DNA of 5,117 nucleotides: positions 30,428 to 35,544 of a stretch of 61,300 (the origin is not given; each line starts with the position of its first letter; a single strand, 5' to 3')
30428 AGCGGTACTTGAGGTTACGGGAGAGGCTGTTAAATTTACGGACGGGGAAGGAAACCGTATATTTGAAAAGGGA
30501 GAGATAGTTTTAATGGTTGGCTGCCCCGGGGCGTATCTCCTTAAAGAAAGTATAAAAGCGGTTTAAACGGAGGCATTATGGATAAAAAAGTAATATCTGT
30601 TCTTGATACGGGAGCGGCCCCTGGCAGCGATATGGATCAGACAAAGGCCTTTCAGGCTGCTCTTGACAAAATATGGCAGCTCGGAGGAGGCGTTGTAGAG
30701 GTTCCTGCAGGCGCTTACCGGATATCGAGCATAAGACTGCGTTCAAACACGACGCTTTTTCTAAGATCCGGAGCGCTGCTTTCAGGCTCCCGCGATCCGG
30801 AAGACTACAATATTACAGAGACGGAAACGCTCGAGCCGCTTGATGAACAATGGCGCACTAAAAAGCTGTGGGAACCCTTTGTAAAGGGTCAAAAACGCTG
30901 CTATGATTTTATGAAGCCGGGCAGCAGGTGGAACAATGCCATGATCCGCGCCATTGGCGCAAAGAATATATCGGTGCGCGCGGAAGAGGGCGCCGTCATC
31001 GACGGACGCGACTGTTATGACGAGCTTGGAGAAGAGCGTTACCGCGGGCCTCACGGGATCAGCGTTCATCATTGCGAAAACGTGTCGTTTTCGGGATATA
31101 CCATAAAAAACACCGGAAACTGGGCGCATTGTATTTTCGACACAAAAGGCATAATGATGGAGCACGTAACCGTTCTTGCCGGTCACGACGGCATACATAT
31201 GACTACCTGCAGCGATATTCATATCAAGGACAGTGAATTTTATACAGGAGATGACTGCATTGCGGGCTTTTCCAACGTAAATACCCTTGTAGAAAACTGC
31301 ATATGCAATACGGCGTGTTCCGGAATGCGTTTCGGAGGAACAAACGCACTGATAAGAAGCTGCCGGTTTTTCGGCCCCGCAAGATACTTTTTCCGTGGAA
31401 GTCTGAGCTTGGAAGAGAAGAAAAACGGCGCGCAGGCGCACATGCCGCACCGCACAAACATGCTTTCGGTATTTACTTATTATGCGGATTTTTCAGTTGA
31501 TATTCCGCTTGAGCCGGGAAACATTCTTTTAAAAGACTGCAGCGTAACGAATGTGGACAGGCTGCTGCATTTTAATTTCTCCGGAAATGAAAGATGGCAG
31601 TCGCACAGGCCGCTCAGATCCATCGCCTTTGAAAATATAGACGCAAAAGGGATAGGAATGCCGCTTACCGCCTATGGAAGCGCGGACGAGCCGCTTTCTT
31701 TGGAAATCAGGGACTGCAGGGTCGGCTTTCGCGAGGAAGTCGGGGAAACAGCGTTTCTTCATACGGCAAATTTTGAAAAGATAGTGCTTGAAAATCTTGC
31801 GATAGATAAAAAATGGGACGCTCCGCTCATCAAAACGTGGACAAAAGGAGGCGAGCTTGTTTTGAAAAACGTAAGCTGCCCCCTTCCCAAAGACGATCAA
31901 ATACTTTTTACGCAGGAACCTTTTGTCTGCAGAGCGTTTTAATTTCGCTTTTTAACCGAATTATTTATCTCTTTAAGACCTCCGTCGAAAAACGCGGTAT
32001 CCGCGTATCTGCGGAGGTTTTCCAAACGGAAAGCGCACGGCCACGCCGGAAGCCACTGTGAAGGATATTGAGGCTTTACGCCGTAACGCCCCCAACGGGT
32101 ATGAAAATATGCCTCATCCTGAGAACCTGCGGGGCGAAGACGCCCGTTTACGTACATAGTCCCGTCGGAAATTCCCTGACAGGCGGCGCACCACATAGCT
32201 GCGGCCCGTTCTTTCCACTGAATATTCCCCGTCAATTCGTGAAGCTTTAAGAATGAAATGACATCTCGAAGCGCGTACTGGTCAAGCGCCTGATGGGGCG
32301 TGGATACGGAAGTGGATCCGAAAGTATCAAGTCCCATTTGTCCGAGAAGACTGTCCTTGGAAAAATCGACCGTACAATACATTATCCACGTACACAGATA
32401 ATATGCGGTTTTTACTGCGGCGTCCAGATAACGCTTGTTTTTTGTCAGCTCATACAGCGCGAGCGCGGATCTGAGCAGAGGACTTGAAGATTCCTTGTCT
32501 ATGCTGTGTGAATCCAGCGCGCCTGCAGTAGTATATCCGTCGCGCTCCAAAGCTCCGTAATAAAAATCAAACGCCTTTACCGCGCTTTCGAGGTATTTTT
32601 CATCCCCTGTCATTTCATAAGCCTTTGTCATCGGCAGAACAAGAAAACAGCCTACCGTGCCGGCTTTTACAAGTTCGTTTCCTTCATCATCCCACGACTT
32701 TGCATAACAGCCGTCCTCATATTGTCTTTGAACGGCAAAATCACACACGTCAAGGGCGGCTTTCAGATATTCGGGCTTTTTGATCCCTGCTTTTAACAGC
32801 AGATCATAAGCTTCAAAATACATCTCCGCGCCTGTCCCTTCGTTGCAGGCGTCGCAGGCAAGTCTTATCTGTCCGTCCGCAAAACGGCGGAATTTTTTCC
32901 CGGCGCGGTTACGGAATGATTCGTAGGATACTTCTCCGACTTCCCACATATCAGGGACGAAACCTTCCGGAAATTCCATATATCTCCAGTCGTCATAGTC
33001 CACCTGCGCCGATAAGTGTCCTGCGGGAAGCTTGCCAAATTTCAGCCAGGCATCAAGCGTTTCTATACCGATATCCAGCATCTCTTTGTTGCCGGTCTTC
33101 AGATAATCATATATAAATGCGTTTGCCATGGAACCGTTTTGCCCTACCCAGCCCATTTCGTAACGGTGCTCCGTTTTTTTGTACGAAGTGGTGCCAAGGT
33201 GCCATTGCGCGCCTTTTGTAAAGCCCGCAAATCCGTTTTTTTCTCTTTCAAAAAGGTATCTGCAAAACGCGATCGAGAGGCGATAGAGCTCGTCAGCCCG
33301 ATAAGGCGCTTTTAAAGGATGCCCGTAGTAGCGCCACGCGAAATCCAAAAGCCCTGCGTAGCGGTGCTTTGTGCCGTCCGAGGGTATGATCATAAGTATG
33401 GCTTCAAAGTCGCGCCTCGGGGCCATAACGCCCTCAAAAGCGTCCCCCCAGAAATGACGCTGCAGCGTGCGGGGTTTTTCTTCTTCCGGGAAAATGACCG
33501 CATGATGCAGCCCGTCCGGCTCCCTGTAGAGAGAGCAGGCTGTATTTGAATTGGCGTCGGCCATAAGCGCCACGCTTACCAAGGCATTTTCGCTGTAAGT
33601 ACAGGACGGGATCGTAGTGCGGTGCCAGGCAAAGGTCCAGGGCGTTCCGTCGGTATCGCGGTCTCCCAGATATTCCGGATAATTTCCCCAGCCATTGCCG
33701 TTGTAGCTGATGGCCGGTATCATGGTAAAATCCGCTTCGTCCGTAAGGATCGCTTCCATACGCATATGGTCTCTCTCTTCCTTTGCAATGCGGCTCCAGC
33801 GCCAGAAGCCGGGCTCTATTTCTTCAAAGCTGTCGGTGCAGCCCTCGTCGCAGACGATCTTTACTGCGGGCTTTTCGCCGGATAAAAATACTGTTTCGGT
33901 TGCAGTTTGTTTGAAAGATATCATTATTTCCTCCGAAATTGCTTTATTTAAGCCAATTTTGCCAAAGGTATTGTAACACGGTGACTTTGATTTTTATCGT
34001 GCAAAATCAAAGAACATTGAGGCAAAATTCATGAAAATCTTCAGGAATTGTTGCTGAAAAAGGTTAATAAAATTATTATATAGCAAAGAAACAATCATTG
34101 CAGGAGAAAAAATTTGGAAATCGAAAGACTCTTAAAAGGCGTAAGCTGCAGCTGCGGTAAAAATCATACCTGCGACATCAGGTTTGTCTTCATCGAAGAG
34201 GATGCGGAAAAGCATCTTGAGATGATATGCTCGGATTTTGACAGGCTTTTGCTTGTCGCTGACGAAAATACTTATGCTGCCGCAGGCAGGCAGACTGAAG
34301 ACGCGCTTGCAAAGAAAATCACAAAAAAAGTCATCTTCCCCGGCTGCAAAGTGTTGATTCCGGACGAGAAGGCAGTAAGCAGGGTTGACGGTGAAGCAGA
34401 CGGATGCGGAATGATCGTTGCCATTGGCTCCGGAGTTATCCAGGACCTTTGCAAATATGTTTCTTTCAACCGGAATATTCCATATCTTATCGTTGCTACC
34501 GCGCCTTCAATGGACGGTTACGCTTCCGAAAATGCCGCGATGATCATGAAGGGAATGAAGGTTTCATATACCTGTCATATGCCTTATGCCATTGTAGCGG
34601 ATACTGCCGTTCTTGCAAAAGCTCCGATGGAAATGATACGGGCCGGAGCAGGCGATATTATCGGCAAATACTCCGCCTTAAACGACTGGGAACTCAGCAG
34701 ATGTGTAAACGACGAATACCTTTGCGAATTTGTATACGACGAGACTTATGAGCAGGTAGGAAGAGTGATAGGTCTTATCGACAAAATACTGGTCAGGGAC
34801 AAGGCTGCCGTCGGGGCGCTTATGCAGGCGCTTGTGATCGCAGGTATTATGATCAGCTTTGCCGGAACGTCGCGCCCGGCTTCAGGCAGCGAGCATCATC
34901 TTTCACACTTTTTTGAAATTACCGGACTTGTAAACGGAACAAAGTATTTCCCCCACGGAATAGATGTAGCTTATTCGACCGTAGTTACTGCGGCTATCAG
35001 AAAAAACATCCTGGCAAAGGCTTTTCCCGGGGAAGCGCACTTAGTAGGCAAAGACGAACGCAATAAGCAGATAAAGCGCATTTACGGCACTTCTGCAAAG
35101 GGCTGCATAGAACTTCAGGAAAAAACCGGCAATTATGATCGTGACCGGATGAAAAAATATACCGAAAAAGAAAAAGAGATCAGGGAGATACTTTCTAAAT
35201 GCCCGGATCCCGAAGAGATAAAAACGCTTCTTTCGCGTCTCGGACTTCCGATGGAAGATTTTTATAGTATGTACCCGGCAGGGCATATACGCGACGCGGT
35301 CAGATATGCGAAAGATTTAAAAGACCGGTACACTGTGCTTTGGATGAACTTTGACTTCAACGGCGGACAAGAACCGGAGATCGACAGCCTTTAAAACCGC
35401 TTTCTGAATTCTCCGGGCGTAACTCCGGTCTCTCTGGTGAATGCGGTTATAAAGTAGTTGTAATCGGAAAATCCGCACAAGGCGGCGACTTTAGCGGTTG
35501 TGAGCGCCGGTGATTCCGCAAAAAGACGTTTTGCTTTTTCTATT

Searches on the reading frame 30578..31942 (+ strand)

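Call 19: search_protein_families(library=pfam, proteins=[window:30578-31942:+], max_evalue=0.001)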
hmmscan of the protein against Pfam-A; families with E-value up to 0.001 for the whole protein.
window:30578-31942:+ (454 aa): 3 families
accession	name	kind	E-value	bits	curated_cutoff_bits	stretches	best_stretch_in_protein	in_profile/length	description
PF00295.23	Glyco_hydro_28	-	6.2e-12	45.7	22.9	1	118-245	46-184/324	Glycosyl hydrolases family 28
PF12708.12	Pect-lyase_RHGA_epim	-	3.1e-10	40.7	27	1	6-61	2-59/213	Rhamnogalacturonase A/epimerase, pectate lyase-like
PF13229.12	Beta_helix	-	3.9e-08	33.5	25.9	1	159-264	1-110/158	Right handed beta helix region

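Call 38: search_protein_families(library=ncbifam, proteins=[window:30578-31942:+], max_evalue=0.1)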
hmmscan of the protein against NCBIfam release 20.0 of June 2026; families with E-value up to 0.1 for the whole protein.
window:30578-31942:+ (454 aa): 6 families
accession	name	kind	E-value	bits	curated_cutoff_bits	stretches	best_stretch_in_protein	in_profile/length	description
NF049898.1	RhamgalacuronBT4146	equivalog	8.5e-22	77.5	500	1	10-227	3-202/445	rhamnogalacturonidase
NF049899.1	RhamgalacuronBT4153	equivalog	6e-17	61.4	650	2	7-82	48-123/432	rhamnogalacturonidase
NF049892.1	AlphdgalacturondseBT4155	equivalog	1e-16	60.7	800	1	5-229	50-280/454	alpha-d-galacturonidase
NF051861.1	PolglcturonPglBAgro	equivalog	4.5e-16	58.6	600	2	18-82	8-72/437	polygalacturonase PglB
NF051860.1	PolglcturonPglAAgro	equivalog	9.4e-16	57.5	600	1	20-229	105-303/502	polygalacturonase PglA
TIGR03808.1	RR_plus_rpt_1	equivalog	0.079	11.6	120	0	11-64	43-95/455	TIGR03808 family TAT-translocated repetitive protein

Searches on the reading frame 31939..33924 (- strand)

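Call 19: search_protein_families(library=pfam, proteins=[window:31939-33924:-], max_evalue=0.001)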
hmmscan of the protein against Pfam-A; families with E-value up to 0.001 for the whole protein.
window:31939-33924:- (661 aa): 2 families
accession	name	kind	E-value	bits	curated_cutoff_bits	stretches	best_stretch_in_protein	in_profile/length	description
PF06662.19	C5-epim_C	-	4.6e-06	26.7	23.3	0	432-465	38-71/188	D-glucuronyl C5-epimerase C-terminus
PF03663.20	Glyco_hydro_76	-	0.00017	21.6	25.9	1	381-591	108-326/366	Glycosyl hydrolase family 76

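Call 38: search_protein_families(library=ncbifam, proteins=[window:31939-33924:-], max_evalue=0.1)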
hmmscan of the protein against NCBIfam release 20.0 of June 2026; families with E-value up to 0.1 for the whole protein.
window:31939-33924:- (661 aa): 1 family
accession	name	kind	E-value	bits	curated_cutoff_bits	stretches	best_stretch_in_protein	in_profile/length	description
TIGR02474.1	pec_lyase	equivalog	0.008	15.8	189.8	0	474-511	41-78/295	pectate lyase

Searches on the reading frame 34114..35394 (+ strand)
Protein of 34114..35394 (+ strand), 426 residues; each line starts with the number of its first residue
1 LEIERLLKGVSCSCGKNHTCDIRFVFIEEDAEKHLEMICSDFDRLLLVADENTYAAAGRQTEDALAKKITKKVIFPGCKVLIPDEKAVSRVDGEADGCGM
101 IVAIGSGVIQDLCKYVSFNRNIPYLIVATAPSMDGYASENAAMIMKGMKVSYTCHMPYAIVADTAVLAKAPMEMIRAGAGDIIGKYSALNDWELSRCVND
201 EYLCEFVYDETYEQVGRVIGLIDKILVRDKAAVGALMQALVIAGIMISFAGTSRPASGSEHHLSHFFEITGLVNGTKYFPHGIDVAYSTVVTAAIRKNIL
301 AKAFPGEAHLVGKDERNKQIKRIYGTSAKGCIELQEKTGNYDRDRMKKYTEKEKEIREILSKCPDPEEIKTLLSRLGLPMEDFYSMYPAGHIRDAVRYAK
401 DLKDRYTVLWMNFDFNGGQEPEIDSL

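Call 19: search_protein_families(library=pfam, proteins=[window:34114-35394:+], max_evalue=0.001)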
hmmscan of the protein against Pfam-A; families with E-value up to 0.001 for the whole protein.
window:34114-35394:+ (426 aa): 2 families
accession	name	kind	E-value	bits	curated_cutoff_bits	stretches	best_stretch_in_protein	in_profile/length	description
PF13685.12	Fe-ADH_2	-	3.6e-32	111.9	28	1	41-171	18-149/149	Iron-containing alcohol dehydrogenase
PF00465.25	Fe-ADH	-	1.3e-05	25.3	31.3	1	25-163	4-167/168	Iron-containing alcohol dehydrogenase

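Call 57: search_protein_families(library=ncbifam, proteins=[window:34114-35394:+], max_evalue=0.00001)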
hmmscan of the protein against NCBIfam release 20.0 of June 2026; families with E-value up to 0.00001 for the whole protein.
window:34114-35394:+ (426 aa): 3 families
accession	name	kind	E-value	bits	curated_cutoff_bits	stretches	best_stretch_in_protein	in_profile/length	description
NF002022.0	PRK00843.1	equivalog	3.1e-52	177.7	413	1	25-295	14-281/350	NAD(P)-dependent glycerol-1-phosphate dehydrogenase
NF006941.0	PRK09423.1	subfamily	1.5e-12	47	336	1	36-186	23-176/367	glycerol dehydrogenase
NF047954.1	PrpdilGlycDhGldA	equivalog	3.7e-07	29.7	700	1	92-186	79-176/365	bifunctional L-1,2-propanediol dehydrogenase/glycerol dehydrogenase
